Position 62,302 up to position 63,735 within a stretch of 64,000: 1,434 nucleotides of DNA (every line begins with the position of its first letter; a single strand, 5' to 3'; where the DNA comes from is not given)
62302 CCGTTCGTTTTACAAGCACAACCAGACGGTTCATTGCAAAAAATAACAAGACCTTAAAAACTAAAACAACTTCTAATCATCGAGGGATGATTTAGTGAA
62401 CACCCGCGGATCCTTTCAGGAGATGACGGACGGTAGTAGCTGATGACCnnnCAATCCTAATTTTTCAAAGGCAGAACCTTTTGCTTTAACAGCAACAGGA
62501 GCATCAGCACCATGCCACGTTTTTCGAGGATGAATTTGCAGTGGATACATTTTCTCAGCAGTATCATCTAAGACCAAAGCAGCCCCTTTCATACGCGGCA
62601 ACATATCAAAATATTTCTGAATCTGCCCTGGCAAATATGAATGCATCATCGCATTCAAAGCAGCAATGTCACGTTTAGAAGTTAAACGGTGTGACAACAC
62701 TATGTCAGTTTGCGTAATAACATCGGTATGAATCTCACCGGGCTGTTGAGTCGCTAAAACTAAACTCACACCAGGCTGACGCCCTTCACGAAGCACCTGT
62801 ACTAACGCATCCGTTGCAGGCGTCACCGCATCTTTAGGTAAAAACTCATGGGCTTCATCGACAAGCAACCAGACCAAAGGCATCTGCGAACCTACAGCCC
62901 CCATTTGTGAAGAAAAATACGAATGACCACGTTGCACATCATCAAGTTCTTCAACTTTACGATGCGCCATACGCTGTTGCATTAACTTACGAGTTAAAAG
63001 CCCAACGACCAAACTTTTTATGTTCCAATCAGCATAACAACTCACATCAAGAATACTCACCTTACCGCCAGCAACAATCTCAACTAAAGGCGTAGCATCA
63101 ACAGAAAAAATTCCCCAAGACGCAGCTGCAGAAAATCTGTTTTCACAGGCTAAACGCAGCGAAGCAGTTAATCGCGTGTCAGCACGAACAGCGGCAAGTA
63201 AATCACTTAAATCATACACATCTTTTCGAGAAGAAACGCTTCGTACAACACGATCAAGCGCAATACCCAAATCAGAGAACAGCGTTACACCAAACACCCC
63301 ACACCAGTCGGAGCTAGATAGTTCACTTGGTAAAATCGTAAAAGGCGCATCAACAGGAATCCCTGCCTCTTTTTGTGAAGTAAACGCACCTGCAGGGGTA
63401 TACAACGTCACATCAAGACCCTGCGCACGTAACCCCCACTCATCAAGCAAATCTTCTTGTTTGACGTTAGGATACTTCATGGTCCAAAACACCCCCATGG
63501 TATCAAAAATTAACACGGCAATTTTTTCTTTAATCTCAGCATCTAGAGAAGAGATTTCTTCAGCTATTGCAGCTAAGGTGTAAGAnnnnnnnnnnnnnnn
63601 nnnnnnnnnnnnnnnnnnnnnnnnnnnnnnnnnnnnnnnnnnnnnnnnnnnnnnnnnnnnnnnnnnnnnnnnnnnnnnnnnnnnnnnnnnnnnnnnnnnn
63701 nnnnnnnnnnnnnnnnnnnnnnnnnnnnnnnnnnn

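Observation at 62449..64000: Intein interrupting a HerA/FtsK-like ATPase near its P-loop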

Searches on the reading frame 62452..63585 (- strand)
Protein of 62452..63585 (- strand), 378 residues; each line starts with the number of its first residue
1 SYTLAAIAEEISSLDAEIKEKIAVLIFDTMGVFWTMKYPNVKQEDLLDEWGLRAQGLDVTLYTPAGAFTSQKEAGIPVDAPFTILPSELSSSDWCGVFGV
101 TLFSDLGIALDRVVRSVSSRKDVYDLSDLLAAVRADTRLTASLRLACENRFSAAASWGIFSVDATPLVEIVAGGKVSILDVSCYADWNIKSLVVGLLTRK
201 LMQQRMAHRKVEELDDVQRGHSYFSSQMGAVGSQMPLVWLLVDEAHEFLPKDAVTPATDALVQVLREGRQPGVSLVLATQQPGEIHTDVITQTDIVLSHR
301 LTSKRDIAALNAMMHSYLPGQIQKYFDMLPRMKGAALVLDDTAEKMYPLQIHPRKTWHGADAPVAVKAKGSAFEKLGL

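Call 50: find_homologous_proteins(query=window:62452-63585:-, max_evalue=1e-30)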
Query window:62452-63585:- (378 aa): 4675 proteins with E <= 1e-30 among 8000 candidates; the best 120 are listed.
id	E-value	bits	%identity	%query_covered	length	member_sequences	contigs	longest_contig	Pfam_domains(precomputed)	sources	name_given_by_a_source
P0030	5.0e-179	613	69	100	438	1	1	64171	PF01935.24,PF05707.19,PF05872.19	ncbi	-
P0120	2.7e-170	584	69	100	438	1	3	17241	PF01935.24,PF05872.19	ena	-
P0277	5.4e-157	540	59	100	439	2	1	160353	PF01935.24,PF00004.36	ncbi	-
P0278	2.3e-156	538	60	100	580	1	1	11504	PF14890.12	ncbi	-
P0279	9.4e-154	530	58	100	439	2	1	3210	PF01935.24,PF00004.36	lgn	-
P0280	1.2e-153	529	59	100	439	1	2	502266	PF01935.24,PF05707.19,PF05872.19,PF00004.36,PF01580.25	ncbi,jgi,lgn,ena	-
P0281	6.7e-152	524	58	100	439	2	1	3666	PF01935.24,PF05707.19,PF05872.19,PF00004.36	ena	-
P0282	2.0e-151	522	58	100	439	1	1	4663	PF01935.24,PF05707.19,PF05872.19,PF00004.36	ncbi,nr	ncbi:ATP-binding protein [Candidatus Woesearchaeota archaeon]|nr:ATP-binding protein [Candidatus Woe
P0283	2.4e-151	522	57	100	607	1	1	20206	PF01935.24,PF14890.12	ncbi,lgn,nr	ncbi:hypothetical protein HYU23_03895 [Candidatus Woesearchaeota archaeon]|nr:hypothetical protein [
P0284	9.5e-151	520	57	100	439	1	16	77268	PF01935.24,PF05707.19,PF00004.36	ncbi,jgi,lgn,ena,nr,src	ncbi:ATP-binding protein [Candidatus Woesearchaeota archaeon]|nr:ATP-binding protein [Candidatus Woe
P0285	2.7e-150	518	58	100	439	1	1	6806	PF01935.24,PF00004.36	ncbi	-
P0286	4.2e-150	518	57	100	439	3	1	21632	PF01935.24,PF05707.19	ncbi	-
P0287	6.7e-150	517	59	98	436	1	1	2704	PF01935.24,PF05707.19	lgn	-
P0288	2.1e-149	515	57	100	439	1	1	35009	PF01935.24,PF00004.36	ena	-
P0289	1.2e-148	513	56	100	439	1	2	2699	PF01935.24,PF05872.19,PF00004.36,PF01580.25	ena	-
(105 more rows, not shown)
